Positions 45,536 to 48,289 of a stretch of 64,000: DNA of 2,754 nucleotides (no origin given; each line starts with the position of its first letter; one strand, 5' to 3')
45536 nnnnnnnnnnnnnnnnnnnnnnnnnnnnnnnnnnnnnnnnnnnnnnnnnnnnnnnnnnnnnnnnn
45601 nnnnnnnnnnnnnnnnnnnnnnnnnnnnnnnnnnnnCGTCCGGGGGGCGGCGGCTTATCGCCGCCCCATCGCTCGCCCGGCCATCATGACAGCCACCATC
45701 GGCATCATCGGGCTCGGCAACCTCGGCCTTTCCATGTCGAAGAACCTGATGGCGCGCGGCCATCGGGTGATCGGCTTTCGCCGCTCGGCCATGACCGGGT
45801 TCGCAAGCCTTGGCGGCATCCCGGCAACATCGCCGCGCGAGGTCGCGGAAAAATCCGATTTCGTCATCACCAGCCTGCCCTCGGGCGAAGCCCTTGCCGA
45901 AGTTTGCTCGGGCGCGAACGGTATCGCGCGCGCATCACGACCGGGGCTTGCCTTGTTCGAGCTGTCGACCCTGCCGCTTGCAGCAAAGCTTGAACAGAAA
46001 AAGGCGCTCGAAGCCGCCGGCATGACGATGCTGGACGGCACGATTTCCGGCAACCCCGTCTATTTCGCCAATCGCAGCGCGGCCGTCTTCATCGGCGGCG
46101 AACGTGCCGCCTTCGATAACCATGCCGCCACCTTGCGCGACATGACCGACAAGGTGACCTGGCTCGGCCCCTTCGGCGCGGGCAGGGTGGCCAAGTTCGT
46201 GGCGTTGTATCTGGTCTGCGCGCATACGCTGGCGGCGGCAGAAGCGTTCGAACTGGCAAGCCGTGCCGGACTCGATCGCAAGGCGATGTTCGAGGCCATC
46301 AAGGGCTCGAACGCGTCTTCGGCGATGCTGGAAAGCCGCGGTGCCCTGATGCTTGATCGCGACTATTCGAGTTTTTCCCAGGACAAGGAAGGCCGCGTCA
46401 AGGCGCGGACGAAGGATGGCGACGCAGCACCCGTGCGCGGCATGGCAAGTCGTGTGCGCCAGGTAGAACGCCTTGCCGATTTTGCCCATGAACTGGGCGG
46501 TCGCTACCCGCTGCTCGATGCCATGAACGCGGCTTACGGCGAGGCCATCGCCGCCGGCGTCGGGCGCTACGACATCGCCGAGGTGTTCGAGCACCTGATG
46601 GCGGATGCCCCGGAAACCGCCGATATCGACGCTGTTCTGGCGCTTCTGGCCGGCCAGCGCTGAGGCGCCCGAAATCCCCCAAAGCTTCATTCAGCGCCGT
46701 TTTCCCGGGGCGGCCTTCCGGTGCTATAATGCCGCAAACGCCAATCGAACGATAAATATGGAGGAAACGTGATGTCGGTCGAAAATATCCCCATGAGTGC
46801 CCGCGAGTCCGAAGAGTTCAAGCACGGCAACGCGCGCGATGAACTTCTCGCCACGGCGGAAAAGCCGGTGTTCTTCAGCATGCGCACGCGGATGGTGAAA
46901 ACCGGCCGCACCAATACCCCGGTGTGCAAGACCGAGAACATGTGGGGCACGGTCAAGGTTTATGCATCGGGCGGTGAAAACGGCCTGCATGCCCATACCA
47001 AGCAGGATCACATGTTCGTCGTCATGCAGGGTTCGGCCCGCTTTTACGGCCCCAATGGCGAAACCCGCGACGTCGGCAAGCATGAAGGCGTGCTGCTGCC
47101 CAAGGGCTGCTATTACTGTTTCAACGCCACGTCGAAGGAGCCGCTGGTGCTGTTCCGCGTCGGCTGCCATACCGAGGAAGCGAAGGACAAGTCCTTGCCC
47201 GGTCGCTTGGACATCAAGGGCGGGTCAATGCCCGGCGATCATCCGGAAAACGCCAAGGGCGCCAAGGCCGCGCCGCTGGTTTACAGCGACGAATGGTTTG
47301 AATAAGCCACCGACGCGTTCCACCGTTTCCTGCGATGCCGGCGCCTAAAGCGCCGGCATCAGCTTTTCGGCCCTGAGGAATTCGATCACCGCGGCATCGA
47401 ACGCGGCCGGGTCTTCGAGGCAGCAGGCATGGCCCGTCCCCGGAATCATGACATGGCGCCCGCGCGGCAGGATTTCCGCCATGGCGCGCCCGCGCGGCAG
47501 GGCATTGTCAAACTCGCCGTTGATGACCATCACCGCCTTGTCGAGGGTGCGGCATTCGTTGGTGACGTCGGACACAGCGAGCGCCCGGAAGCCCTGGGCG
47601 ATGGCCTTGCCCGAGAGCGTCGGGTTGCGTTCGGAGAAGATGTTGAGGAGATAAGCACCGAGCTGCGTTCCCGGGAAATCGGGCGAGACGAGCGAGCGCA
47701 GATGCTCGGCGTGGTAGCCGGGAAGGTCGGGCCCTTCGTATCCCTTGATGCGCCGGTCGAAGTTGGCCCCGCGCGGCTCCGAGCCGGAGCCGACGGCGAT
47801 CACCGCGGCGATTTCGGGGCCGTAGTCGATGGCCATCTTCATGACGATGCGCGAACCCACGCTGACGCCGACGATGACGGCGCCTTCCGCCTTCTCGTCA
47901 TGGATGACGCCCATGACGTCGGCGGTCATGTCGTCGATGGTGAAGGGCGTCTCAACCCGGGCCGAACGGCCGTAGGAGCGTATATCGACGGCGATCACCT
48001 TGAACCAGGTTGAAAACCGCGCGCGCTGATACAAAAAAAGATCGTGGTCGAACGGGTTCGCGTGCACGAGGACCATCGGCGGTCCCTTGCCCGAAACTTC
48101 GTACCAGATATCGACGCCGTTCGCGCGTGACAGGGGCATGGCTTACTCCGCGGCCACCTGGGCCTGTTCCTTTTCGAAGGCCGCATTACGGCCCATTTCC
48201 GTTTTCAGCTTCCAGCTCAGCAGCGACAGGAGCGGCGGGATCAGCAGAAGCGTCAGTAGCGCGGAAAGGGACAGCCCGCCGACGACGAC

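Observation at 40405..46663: Phenylpropanoid/hydroxycinnamate side-chain cleavage cluster using an NDP-forming (FerA-type) CoA synthetase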

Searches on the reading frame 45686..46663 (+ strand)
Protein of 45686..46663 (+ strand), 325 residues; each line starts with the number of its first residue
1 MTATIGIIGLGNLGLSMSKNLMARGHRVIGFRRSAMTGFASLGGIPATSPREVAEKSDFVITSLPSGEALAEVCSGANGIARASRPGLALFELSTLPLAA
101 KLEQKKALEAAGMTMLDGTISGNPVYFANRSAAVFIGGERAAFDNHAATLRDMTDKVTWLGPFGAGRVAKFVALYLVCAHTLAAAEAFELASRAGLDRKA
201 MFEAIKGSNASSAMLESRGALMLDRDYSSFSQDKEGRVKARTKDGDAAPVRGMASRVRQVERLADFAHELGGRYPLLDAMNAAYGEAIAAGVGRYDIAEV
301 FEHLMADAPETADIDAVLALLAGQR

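Call 3: search_protein_families(library=pfam, proteins=[window:45686-46663:+])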
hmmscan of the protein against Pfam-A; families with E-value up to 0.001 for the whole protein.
window:45686-46663:+ (325 aa): 4 families
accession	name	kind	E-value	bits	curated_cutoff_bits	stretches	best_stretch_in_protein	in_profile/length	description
PF03446.21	NAD_binding_2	-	8.9e-28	97.8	21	1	4-161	1-161/161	NAD binding domain of 6-phosphogluconate dehydrogenase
PF14833.11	NAD_binding_11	-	1.2e-14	55.1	30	1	164-229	1-67/122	NAD-binding of NADP-dependent 3-hydroxyisobutyrate dehydrogenase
PF03807.23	F420_oxidored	-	2.4e-07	31.7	21.6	1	4-76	1-78/94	NADP oxidoreductase coenzyme F420-dependent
PF02826.25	2-Hacid_dh_C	-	2e-06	27.7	25.1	1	3-68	37-103/178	D-isomer specific 2-hydroxyacid dehydrogenase, NAD binding domain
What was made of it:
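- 45686..46663 (+): Beta-hydroxyacid-dehydrogenase-family NAD(P) oxidoreductase, 325 aa, with a divergent or extended C-terminal half (accessory, lineage-specific). NAD_binding_2 plus only 67 of 122 positions of NAD_binding_11 (call 3).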

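Call 4: search_protein_families(library=ncbifam, proteins=[window:45686-46663:+])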
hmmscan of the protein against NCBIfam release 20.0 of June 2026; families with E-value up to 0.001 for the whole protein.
window:45686-46663:+ (325 aa): 10 families
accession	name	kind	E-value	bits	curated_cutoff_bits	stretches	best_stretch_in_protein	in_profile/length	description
NF008592.0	PRK11559.1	equivalog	3.6e-45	154.5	397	1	1-229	1-231/296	2-hydroxy-3-oxopropionate reductase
TIGR01505.1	tartro_sem_red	equivalog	1.8e-41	142.3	340.75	1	5-228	2-227/291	2-hydroxy-3-oxopropionate reductase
NF043037.1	ThreonDh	equivalog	4.4e-34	118.3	350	1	3-232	3-235/297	L-threonate dehydrogenase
TIGR01692.1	HIBADH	equivalog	1.9e-32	112.8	291.6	1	8-210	2-206/288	3-hydroxyisobutyrate dehydrogenase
NF012005.0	PRK15461.1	equivalog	1.1e-22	80.6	348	1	3-212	2-213/298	sulfolactaldehyde 3-reductase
NF011633.0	PRK15059.1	equivalog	3.3e-22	79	451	1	5-228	3-227/292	2-hydroxy-3-oxopropionate reductase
NF007161.0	PRK09599.1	subfamily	4.6e-13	49.1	271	1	4-216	2-223/302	NADP-dependent phosphogluconate dehydrogenase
TIGR00872.1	gnd_rel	equivalog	1.3e-09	37.8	297.2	1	5-197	3-198/299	phosphogluconate dehydrogenase (NAD(+)-dependent, decarboxylating)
NF006765.0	PRK09287.1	equivalog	0.0006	18.8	413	0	2-35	3-36/476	NADP-dependent phosphogluconate dehydrogenase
NF005650.0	PRK07417.1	equivalog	0.00077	18.8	290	0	4-37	3-36/281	prephenate/arogenate dehydrogenase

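Call 29: search_solved_structures(query=window:45686-46663:+, max_evalue=1e-10, show_alignments=1)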
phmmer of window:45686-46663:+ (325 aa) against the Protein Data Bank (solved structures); distinct sequences matched with E-value up to 1e-10: 28.
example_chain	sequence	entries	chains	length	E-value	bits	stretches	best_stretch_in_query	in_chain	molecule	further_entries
1vpd_A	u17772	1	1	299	1.7e-37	132.7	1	1-228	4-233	TARTRONATE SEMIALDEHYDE REDUCTASE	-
2i9p_A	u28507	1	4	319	1.4e-25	93.6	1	4-207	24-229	3-hydroxyisobutyrate dehydrogenase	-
2gf2_A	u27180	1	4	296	1.7e-25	93.3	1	5-207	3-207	3-hydroxyisobutyrate dehydrogenase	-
5y8g_A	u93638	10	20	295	5.7e-25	91.6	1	2-210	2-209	Probable 3-hydroxyisobutyrate dehydrogenase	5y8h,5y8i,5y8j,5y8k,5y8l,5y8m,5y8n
9rb2_A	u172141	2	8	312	1.9e-23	86.6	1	3-224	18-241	Probable oxidoreductase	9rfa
1yb4_A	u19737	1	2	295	1.3e-22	83.9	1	4-228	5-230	tartronic semialdehyde reductase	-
5je8_A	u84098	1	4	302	5.8e-22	81.7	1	4-216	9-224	3-hydroxyisobutyrate dehydrogenase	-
4dll_A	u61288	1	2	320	4.8e-21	78.7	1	5-230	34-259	2-hydroxy-3-oxopropionate reductase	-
3w6u_A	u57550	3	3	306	2.4e-20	76.4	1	5-223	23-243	6-phosphogluconate dehydrogenase, NAD-binding protein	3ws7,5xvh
3g0o_A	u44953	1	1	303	6.6e-20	75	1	5-230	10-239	3-hydroxyisobutyrate dehydrogenase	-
3w6z_A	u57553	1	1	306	1.7e-19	73.7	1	5-223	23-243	6-phosphogluconate dehydrogenase, NAD-binding protein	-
3obb_A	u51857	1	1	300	7.9e-19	71.4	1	5-219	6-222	Probable 3-hydroxyisobutyrate dehydrogenase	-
3q3c_A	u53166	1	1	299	8e-19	71.4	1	5-219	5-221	Probable 3-hydroxyisobutyrate dehydrogenase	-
6sm7_A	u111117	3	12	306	3e-18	69.6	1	3-210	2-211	3-sulfolactaldehyde reductase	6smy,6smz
3cky_A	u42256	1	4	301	3.8e-18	69.2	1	4-257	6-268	2-hydroxymethyl glutarate dehydrogenase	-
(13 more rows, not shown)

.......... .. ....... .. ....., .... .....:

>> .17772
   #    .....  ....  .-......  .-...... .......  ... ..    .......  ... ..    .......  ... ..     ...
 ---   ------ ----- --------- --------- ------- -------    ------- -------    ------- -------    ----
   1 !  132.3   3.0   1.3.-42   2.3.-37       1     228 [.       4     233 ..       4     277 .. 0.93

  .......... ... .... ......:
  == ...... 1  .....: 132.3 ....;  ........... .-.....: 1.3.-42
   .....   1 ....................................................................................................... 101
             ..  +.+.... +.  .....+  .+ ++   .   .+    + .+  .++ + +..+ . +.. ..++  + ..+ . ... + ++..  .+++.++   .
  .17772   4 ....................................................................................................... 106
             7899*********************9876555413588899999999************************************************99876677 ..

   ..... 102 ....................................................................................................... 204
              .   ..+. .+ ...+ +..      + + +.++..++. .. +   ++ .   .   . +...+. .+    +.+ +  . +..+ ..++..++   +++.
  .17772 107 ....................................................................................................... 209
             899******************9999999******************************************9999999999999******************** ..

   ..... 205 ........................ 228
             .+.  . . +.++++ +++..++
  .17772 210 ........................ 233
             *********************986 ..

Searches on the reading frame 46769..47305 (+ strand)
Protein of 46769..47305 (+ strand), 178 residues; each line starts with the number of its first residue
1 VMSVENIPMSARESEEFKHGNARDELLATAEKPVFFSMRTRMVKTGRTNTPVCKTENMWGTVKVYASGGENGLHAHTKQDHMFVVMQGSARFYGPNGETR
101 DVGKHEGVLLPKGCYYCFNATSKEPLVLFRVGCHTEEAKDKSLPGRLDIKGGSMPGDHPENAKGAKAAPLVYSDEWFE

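Call 10: search_protein_families(library=pfam, proteins=[window:46769-47305:+])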
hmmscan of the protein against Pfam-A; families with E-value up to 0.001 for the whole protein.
window:46769-47305:+ (178 aa): 2 families
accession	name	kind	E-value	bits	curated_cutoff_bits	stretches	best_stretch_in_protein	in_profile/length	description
PF07883.17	Cupin_2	-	1.3e-07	31.6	27.2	1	64-129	4-67/70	Cupin domain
PF00190.28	Cupin_1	-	6.3e-07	29.5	22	1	37-132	12-113/151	Cupin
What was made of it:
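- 46769..47305 (+): Small metal-binding monocupin, 178 aa (accessory; function unknown). Pfam Cupin_2 (call 10).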

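Call 64: search_solved_structures(query=window:46769-47305:+, max_evalue=0.01, show_alignments=1)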
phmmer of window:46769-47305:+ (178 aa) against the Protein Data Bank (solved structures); distinct sequences matched with E-value up to 0.01: 0.

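Call 65: search_protein_families(library=ncbifam, proteins=[window:46769-47305:+], max_evalue=0.00001)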
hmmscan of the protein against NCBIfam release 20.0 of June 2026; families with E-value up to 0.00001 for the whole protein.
window:46769-47305:+ (178 aa): 0 families
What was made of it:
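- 46769..47305 (+): No PDB sequence match and no NCBIfam match (calls 64, 65).
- Tried and rejected: No sequence match in the PDB or NCBIfam (calls 64, 65).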

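Call 73: find_homologous_proteins(query=window:46769-47305:+)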
Query window:46769-47305:+ (178 aa): 215 proteins with E <= 0.001 among 242 candidates; the best 120 are listed.
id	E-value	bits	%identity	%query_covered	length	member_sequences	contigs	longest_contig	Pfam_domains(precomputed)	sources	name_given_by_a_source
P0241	4.6e-118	410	99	99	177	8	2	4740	PF07883.18,PF00190.29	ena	-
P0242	2.3e-101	355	86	99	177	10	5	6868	PF07883.18,PF00190.29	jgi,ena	-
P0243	1.6e-83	297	72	99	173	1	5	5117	PF07883.18,PF00190.29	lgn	-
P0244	1.3e-77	278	70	99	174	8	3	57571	PF07883.18,PF00190.29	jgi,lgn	jgi:mannose-6-phosphate isomerase-like protein (cupin superfamily)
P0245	7.6e-73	262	67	99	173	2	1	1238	PF07883.18,PF00190.29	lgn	-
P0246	5.3e-72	260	70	91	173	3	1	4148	PF07883.18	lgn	-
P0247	1.1e-71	259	67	93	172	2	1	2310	PF07883.18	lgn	-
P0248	3.7e-70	254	63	99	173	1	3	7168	PF07883.18,PF00190.29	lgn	-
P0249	1.6e-68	248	62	97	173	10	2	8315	-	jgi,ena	jgi:hypothetical protein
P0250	1.4e-66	242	60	99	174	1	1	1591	PF07883.18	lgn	-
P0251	5.8e-66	240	61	99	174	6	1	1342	PF07883.18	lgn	-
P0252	3.2e-62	228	62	99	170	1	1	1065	PF07883.18,PF00190.29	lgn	-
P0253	7.7e-61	223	57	100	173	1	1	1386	PF07883.18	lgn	-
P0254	1.4e-60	222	60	99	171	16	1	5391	PF07883.18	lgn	-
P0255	1.1e-59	219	58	100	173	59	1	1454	PF07883.18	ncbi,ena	-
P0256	8.4e-59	217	58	99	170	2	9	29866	PF07883.18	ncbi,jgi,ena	ncbi:MAG TPA: cupin domain-containing protein [Alphaproteobacteria bacterium]|jgi:mannose-6-phosphat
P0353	2.4e-42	163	52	91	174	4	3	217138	PF07883.18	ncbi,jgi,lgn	jgi:mannose-6-phosphate isomerase-like protein (cupin superfamily)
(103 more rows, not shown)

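Call 78: find_encoding_contigs(protein=P0256, flank=8000, max_places=2)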
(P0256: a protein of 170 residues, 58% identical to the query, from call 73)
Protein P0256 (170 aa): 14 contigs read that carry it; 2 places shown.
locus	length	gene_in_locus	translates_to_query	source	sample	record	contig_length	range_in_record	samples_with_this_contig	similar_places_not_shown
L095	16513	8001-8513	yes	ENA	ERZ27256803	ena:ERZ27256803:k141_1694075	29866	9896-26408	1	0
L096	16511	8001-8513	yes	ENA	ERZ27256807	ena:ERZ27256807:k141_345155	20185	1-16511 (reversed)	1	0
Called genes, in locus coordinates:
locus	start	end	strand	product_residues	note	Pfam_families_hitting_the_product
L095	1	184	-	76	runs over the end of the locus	-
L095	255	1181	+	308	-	PF01497:Peripla_BP_2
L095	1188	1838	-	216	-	PF02979:NHase_alpha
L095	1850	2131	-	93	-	PF02211:NHase_beta_C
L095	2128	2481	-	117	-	PF21006:NHase_beta_N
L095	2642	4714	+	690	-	PF02629:CoA_binding (weak), PF13380:CoA_binding_2, PF13607:Succ_CoA_lig, PF13549:ATP-grasp_5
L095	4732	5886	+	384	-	PF02771:Acyl-CoA_dh_N, PF02770:Acyl-CoA_dh_M, PF00441:Acyl-CoA_dh_1, PF08028:Acyl-CoA_dh_2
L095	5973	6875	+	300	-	PF00378:ECH_1, PF16113:ECH_2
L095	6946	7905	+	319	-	PF02826:2-Hacid_dh_C (weak), PF03446:NAD_binding_2, PF03807:F420_oxidored (weak), PF14833:NAD_binding_11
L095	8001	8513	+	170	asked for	PF07883:Cupin_2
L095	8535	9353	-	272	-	PF00561:Abhydrolase_1, PF12697:Abhydrolase_6, PF12146:Hydrolase_4, PF08386:Abhydrolase_4 (weak)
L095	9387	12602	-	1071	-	PF00873:ACR_tran, PF03176:MMPL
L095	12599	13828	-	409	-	PF25917:BSH_RND (weak), PF25919:BSH_CusB (faint), PF25973:BSH_CzcB, PF25876:HH_MFP_RND (faint), PF25954:Beta-barrel_RND_2 (weak), PF25975:CzcB_C, PF25989:YknX_C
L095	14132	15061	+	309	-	PF00850:Hist_deacetyl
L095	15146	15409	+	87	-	PF02609:Exonuc_VII_S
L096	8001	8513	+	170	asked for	PF07883:Cupin_2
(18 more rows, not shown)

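Call 79: find_encoding_contigs(protein=P0353, flank=8000, max_places=1)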
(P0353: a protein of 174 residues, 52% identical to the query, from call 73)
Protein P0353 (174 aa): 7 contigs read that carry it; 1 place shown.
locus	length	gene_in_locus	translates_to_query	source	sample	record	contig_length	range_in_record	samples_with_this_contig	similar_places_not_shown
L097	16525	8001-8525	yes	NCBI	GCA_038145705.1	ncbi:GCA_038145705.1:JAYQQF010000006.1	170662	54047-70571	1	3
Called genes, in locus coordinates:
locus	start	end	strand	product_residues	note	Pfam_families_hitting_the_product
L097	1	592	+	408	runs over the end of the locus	PF13439:Glyco_transf_4, PF13579:Glyco_trans_4_4, PF00534:Glycos_transf_1, PF13692:Glyco_trans_1_4, PF13524:Glyco_trans_1_2 (weak)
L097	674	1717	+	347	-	PF01370:Epimerase, PF16363:GDP_Man_Dehyd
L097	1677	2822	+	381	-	PF14907:NTP_transf_5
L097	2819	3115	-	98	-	PF05402:PqqD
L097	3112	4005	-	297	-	-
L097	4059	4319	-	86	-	-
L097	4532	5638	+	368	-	PF00724:Oxidored_FMN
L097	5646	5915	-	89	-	PF04193:PQ-loop, PF03083:MtN3_slv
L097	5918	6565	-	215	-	-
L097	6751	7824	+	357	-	PF03401:TctC (faint)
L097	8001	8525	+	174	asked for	PF07883:Cupin_2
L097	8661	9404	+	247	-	PF17645:Amdase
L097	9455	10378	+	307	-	PF09084:NMT1, PF13379:NMT1_2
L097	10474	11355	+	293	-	PF02826:2-Hacid_dh_C (weak), PF03446:NAD_binding_2, PF03807:F420_oxidored, PF14833:NAD_binding_11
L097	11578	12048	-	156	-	PF01124:MAPEG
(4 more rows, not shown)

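Call 80: predict_structure(alignment_id=A2)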
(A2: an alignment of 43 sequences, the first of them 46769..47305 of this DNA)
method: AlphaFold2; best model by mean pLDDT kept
length: 178 residues; sequences in the alignment: 43
mean_pLDDT: 90.2   pTM: 0.86
mean pLDDT of the five models: 90.2, 89.6, 89.5, 88.3, 84.2
residues with pLDDT >= 90: 125; 70-90: 41; 50-70: 12; < 50: 0
segments of 3 or more residues with pLDDT < 50: none
pLDDT, mean of each block of 10 residues (from residue 1): 67 87 91 93 92 95 92 93 98 93 98 95 96 94 92 87 68 94
secondary structure, 60 per line:
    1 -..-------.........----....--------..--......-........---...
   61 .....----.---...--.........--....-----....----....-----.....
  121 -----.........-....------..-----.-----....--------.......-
elements in order: H11-19 E40-45 E47-54 E58-65 E74-76 E79-87 E90-93 E99-102 E107-110 E116-120 E126-134 H136-139 H159-162 E171-177

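Call 82: fold_search(model_id=the predicted structure, library=pdb)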
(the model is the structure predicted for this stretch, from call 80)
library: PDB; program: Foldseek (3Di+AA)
matches with E <= 10: 1914; with E <= 0.001: 734
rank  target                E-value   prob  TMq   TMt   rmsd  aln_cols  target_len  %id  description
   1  1yhf                  8.8e-08  1.00  0.46  0.69   7.5       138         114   16  Crystal Structure of Conserved SPY1581 Protein of Unknown Function from Streptococcus pyogenes (released 2005-02-22)
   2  6o2d_A                1.6e-07  1.00  0.50  0.64   2.8       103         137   19  Schizosaccharomyces pombe Cnp3 Cupin Domain (released 2019-08-21)
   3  4qm9_A                2.1e-07  1.00  0.46  0.53   3.0        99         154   15  Crystal Structure of a Putative Cysteine Dioxygenase From Bacillus subtilis with Cys-bound (released 2014-11-19)
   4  5flj_A                2.5e-07  1.00  0.45  0.44   6.9       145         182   14  enzyme-substrate-dioxygen complex of Ni-quercetinase (released 2016-06-01)
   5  3ht1                  2.6e-07  1.00  0.45  0.56   3.8        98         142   20  1.2A structure of the polyketide cyclase RemF from Streptomyces resistomycificus (released 2009-10-13)
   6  2fqp_C                3.0e-07  1.00  0.44  0.75   3.7        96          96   23  Crystal structure of a cupin domain (bp2299) from bordetella pertussis tohama i at 1.80 A resolution (released 2006-05-16)
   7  5flh_A                3.0e-07  1.00  0.49  0.46   6.8       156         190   15  Free state of Ni-quercetinase (released 2016-06-01)
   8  1v70                  3.3e-07  1.00  0.46  0.75   1.8        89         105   18  Crystal Structure of probable antibiotics synthesis protein from Thermus thermophilus HB8 (released 2004-12-14)
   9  5fq0_A                3.7e-07  1.00  0.46  0.72   2.9        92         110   18  The structure of KdgF from Halomonas sp. (released 2016-05-04)
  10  9bwi_A                3.7e-07  1.00  0.46  0.67   6.7       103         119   16  Crystal structure of cellulose oxidative enzyme in acidic pH with glycerol (released 2024-12-11)
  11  3eqe_B                3.9e-07  1.00  0.45  0.52   2.7        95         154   16  Crystal structure of the YubC protein from Bacillus subtilis. Northeast Structural Genomics Consortium target SR112. (released 2008-10-14)
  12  5fq0_C                4.1e-07  1.00  0.46  0.74   2.5        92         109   18  The structure of KdgF from Halomonas sp. (released 2016-05-04)
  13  4qm9_B                4.1e-07  1.00  0.45  0.52   2.5        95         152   16  Crystal Structure of a Putative Cysteine Dioxygenase From Bacillus subtilis with Cys-bound (released 2014-11-19)
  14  3eqe_A                4.1e-07  1.00  0.46  0.53   3.2       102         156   15  Crystal structure of the YubC protein from Bacillus subtilis. Northeast Structural Genomics Consortium target SR112. (released 2008-10-14)
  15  6o2d_B                4.1e-07  1.00  0.48  0.58   5.5       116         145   18  Schizosaccharomyces pombe Cnp3 Cupin Domain (released 2019-08-21)
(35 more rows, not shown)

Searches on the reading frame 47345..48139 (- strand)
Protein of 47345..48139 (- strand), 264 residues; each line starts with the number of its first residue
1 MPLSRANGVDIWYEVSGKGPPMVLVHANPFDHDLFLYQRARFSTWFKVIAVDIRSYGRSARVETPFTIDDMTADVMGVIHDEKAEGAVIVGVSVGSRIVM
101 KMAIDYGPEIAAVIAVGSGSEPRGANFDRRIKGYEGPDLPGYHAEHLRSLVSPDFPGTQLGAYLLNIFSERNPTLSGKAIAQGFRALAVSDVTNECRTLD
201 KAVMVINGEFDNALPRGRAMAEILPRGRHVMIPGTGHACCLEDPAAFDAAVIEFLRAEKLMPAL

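Call 3: search_protein_families(library=pfam, proteins=[window:47345-48139:-])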
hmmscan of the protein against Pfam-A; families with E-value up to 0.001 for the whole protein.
window:47345-48139:- (264 aa): 4 families
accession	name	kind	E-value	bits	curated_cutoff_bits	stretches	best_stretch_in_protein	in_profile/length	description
PF12697.13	Abhydrolase_6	-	1.3e-12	49.3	26.3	1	22-249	1-216/217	Alpha/beta hydrolase family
PF00561.26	Abhydrolase_1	-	4e-12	46.8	25.8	1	20-244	1-245/245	alpha/beta hydrolase fold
PF08386.16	Abhydrolase_4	-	0.00024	21.6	21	1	200-257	34-93/103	TAP-like protein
PF12146.15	Hydrolase_4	-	0.00037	20.3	27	1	46-123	32-114/239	Serine aminopeptidase, S33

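Call 4: search_protein_families(library=ncbifam, proteins=[window:47345-48139:-])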
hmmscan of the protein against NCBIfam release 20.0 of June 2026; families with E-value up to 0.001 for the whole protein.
window:47345-48139:- (264 aa): 25 families
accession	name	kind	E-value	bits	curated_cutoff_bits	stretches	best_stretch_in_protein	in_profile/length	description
NF051488.1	bifunc_PcaDC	exception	5.5e-23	81.7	390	1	13-258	4-253/375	bifunctional 3-oxoadipate enol-lactonase/4-carboxymuconolactone decarboxylase PcaDC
TIGR02427.1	protocat_pcaD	equivalog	5.5e-22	78.4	255.85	1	12-256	3-251/251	3-oxoadipate enol-lactonase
NF051487.1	bifunc_PcaCD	exception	9.2e-19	67.8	430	1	19-256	172-412/413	bifunctional 4-carboxymuconolactone decarboxylase/3-oxoadipate enol-lactonase PcaCD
NF011457.0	PRK14875.1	equivalog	3.4e-14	52.6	307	1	9-117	120-230/372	acetoin dehydrogenase dihydrolipoyllysine-residue acetyltransferase subunit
TIGR01738.1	bioH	equivalog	9.6e-14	51.6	206.95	2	19-118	3-98/245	pimeloyl-ACP methyl ester esterase BioH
NF050089.1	i_nPHAscl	equivalog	8.8e-13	48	300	1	7-121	5-120/288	intracellular short-chain-length polyhydroxyalkanoate depolymerase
TIGR03611.1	RutD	equivalog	2.5e-12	46.7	238.5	2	35-118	29-113/258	pyrimidine utilization protein D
TIGR03695.1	menH_SHCHC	equivalog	6.3e-12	45.4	208.55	1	21-118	4-104/252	2-succinyl-6-hydroxy-2,4-cyclohexadiene-1-carboxylate synthase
TIGR03056.1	bchO_mg_che_rel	equivalog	3.7e-11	42.5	172.55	1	8-108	15-118/278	alpha/beta fold hydrolase BchO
NF007954.0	PRK10673.1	equivalog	2.2e-09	37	399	1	21-115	18-111/255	esterase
NF053693.1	esterase_mleCBF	exception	2.4e-09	37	564.5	1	48-118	54-127/279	CBF family alpha/beta fold macrolide esterase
NF052610.1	macro_16_ester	equivalog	3e-08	33.4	420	1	47-118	53-127/281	alpha/beta fold macrolide esterase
NF007674.0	PRK10349.1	equivalog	6.7e-08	32.5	449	1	10-119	3-108/256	pimeloyl-ACP methyl ester esterase BioH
NF008340.0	PRK11126.1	equivalog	1e-07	31.4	261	1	44-114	38-108/255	2-succinyl-6-hydroxy-2,4-cyclohexadiene-1-carboxylate synthase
TIGR01250.1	pro_imino_pep_2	subfamily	4.1e-07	29.9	167.65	0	195-256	226-288/288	proline iminopeptidase-family hydrolase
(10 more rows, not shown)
